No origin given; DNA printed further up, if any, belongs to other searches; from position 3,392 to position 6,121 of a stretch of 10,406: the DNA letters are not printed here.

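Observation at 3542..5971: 809-aa low-complexity protein with a ~230-residue ER/K-rich single-alpha-helix segment flanked by N- and C-terminal globular domains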

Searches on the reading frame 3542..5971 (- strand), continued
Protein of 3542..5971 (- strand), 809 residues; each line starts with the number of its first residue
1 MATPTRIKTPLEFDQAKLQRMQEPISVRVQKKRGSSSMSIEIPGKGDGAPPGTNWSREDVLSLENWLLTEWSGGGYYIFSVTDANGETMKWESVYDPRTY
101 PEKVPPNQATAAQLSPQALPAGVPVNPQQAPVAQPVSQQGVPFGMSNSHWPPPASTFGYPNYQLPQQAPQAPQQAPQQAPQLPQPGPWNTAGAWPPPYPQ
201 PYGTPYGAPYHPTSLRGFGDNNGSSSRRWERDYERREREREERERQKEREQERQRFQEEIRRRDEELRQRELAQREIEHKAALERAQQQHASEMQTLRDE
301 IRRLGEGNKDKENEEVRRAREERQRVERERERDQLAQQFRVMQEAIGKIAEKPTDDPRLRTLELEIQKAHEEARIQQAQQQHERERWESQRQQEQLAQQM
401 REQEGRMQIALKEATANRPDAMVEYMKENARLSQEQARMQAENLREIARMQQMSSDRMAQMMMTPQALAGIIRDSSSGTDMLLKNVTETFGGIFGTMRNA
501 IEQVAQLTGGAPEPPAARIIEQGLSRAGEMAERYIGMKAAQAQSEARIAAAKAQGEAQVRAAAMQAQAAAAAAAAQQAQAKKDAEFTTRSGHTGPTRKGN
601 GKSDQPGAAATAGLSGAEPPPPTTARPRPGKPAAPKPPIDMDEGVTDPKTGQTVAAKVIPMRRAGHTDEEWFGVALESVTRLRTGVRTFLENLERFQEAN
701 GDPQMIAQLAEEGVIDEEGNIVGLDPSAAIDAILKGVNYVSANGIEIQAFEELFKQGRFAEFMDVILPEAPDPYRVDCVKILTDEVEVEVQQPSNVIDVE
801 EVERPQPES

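Call 75: find_encoding_contigs(protein=P0048, flank=10000, max_places=1)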
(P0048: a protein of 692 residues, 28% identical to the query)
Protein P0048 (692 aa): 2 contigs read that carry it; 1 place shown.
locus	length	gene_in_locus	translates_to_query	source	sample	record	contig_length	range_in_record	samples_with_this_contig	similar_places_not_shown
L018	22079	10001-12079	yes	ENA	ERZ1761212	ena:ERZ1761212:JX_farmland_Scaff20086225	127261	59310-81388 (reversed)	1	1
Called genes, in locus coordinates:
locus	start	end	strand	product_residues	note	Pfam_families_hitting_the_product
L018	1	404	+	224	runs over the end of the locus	-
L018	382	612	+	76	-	-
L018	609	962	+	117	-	-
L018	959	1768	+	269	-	-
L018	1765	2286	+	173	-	-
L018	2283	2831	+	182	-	-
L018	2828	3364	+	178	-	-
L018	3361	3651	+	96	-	-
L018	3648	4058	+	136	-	-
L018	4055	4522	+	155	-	-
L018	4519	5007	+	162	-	-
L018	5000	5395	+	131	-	-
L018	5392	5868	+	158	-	-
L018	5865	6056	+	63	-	-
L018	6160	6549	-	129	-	PF00196:GerE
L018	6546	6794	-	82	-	-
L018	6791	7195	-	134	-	-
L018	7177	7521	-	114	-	PF24963:DUF7768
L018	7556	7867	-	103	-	-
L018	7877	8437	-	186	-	-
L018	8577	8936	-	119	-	-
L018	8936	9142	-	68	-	-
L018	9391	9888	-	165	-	-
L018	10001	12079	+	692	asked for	-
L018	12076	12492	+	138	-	-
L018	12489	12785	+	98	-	-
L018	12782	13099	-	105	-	-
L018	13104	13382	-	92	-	-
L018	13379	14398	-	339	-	-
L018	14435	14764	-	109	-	-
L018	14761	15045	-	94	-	-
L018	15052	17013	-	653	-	PF24146:K1-lyase_C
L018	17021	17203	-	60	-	-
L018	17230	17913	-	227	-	-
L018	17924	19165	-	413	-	-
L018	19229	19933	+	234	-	-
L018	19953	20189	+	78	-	-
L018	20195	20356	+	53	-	-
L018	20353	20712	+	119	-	-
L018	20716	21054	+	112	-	-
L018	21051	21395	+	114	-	-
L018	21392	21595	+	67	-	-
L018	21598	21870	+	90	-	-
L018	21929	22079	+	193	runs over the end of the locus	-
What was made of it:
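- One locus has a tailspike-like K1-lyase_C protein 3-5 kb away (call 75).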

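Call 79: find_encoding_contigs(protein=P0050, flank=10000, max_places=1)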
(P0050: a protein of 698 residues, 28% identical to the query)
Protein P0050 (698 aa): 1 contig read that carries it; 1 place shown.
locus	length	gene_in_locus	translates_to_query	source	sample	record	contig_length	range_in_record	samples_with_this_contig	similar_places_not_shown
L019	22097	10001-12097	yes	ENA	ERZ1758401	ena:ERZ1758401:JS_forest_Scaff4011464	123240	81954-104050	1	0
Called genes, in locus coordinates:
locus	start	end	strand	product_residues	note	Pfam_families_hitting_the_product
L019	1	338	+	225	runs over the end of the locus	-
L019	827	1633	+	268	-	-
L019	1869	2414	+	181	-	-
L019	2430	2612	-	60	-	-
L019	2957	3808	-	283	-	-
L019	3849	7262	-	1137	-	-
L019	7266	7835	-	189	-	-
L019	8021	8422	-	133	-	-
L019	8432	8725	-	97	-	-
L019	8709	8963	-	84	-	-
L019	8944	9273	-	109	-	-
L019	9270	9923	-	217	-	-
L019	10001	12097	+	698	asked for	-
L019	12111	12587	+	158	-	-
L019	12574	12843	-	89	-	-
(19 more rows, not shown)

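Call 80: find_encoding_contigs(protein=P0052, flank=10000, max_places=1)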
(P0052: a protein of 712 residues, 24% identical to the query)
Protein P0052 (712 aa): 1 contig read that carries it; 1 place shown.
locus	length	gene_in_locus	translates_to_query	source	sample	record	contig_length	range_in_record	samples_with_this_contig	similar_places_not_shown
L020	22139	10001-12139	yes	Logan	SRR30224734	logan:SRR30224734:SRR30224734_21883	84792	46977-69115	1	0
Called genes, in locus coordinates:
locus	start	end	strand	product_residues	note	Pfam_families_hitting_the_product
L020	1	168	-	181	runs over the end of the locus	-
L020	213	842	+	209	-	-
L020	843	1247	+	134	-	-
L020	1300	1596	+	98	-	-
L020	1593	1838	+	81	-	-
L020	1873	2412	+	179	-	-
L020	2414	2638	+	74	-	-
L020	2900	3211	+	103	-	-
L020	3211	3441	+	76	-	-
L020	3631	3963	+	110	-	-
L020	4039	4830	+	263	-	-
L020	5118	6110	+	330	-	-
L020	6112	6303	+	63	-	-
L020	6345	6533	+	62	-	-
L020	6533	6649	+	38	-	-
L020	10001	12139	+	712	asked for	-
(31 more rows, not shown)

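Call 85: search_protein_families(library=padloc, proteins=[window:3542-5971:-], max_evalue=0.01)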
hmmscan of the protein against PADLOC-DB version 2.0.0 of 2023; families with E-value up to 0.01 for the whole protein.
window:3542-5971:- (809 aa): 0 families

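Call 88: find_encoding_contigs(protein=window:3542-5971:-, flank=10000, max_places=3)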
Protein window:3542-5971:- (809 aa): 5 contigs read that carry it; 3 places shown.
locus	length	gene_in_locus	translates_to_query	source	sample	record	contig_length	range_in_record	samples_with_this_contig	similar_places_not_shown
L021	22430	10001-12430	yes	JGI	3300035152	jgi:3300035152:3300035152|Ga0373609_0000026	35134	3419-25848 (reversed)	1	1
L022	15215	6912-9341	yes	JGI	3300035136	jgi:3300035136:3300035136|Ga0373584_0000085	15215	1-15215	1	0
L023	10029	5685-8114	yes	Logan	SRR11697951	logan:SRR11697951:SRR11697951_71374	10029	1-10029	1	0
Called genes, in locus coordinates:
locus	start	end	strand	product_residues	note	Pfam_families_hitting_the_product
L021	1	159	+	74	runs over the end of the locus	-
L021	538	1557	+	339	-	-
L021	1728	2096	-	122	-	-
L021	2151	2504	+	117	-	-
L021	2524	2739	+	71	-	-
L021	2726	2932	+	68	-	-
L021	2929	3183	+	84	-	-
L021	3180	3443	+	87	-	-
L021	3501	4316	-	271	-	-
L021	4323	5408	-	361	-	-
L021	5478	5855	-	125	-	-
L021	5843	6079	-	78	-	-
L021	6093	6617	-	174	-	-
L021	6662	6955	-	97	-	-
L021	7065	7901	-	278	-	PF13539:Peptidase_M15_4 (weak)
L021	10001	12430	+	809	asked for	-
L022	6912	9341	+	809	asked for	-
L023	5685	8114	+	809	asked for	-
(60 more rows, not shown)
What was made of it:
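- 3542..5971 (-): C0: complete 809-aa ORF (ATG at 5971-5969, stop at 3544-3542). The same ORF is called on 5 contigs (call 88).
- Checked: Independent gene callers call the same ORF on five contigs from different samples (call 88).
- The ORF is called by independent pipelines (call 88).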
